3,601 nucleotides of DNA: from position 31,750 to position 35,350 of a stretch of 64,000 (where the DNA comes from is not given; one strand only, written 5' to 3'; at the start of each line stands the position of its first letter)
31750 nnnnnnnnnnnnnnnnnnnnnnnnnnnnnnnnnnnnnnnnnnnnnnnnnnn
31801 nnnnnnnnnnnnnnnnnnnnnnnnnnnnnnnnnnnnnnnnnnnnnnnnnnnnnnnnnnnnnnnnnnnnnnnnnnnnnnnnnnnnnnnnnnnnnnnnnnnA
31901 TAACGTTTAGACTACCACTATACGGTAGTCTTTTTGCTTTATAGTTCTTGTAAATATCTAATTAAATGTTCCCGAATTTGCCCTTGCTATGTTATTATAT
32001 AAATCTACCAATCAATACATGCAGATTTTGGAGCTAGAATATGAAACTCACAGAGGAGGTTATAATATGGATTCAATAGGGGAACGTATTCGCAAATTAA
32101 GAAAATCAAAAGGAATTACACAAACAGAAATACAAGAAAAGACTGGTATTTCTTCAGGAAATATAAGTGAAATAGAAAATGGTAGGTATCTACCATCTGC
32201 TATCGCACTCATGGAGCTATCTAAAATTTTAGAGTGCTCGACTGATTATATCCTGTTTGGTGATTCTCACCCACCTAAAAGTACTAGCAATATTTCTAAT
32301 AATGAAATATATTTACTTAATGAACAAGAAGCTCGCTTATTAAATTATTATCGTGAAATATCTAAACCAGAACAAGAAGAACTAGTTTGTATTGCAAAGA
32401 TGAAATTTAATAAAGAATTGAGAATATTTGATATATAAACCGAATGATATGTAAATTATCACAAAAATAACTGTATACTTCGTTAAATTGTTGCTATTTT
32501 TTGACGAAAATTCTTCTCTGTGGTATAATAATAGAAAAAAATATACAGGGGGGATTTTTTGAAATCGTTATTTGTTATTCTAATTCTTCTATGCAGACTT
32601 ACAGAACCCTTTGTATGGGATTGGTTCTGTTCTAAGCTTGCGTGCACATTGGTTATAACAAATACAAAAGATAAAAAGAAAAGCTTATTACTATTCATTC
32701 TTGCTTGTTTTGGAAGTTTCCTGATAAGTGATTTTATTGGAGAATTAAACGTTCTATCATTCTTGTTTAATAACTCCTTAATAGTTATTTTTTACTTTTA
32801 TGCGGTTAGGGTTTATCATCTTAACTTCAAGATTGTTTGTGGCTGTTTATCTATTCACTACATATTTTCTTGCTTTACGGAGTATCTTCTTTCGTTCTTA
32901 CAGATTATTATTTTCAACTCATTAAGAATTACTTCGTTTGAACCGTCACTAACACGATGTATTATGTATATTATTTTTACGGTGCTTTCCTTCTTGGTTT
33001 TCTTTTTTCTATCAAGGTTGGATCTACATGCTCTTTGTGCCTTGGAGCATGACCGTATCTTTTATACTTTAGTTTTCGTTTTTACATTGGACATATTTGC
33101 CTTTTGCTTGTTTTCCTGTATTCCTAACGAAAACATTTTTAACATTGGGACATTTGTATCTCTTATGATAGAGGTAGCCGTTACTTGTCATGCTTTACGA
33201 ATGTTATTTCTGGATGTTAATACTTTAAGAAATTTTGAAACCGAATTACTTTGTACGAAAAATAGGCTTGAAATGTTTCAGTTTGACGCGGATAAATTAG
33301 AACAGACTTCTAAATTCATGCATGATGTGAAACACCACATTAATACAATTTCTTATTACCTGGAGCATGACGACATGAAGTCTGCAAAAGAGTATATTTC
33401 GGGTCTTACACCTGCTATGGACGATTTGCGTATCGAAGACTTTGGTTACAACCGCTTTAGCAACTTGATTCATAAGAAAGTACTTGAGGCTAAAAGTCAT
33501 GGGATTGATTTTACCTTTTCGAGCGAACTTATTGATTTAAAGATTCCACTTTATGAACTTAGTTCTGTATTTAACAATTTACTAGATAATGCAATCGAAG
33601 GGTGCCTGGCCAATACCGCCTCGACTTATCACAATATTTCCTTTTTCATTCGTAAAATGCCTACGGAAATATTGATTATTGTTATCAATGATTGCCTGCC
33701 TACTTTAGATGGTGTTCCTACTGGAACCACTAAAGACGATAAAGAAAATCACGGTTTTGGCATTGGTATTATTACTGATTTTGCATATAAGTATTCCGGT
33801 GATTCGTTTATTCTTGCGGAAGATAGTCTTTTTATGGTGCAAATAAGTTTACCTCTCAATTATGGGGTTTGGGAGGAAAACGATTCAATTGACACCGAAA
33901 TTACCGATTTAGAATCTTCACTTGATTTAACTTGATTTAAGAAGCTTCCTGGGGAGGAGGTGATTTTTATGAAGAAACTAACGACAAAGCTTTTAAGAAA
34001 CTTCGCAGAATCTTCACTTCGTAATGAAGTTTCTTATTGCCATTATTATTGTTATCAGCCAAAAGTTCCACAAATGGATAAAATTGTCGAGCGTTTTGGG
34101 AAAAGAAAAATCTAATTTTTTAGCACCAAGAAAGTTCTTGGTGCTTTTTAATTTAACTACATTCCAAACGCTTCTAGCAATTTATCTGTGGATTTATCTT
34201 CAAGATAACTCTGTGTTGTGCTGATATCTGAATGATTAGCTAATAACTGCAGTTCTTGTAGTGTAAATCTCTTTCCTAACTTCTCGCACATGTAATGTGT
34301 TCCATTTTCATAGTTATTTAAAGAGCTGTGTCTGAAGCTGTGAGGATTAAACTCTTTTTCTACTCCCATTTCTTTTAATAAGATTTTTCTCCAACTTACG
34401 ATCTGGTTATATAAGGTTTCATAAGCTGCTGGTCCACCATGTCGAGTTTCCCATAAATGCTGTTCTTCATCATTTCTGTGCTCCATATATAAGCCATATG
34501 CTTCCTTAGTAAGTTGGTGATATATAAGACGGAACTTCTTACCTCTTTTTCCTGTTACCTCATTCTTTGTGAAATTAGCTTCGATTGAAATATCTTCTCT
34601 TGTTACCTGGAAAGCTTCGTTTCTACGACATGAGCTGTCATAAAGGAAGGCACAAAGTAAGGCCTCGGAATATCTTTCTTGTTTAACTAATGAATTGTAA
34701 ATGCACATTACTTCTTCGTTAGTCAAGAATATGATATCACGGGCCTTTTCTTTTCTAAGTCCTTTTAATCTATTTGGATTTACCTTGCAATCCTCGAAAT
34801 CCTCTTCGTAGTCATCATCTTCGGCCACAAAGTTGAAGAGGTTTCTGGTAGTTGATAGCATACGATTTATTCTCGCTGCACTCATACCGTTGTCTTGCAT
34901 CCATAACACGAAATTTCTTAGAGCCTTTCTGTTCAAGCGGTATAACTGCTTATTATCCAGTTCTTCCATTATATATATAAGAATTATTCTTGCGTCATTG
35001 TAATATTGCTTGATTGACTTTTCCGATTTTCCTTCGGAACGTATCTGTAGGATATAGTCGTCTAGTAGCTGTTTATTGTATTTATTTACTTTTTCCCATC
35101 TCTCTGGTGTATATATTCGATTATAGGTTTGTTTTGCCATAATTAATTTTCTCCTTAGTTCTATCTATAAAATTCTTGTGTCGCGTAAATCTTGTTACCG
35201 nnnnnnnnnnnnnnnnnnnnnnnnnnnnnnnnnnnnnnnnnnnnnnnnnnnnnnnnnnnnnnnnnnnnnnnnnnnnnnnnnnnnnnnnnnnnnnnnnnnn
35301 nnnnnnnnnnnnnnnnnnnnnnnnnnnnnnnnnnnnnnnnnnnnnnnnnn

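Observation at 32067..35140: Orphan agr-type sensing module (XRE regulator, AgrC-like kinase, AgrD-like peptide) next to the recombinase, with no AgrB or AgrA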

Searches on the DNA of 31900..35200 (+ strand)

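Call 4: search_dna_similar(query=window:31900-35200:+, collection=phages, mode=near)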
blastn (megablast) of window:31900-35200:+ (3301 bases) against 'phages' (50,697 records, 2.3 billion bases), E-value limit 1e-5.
No match.
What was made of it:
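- Tried and rejected: Megablast of the module against 50,697 phage records found no match (call 4).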
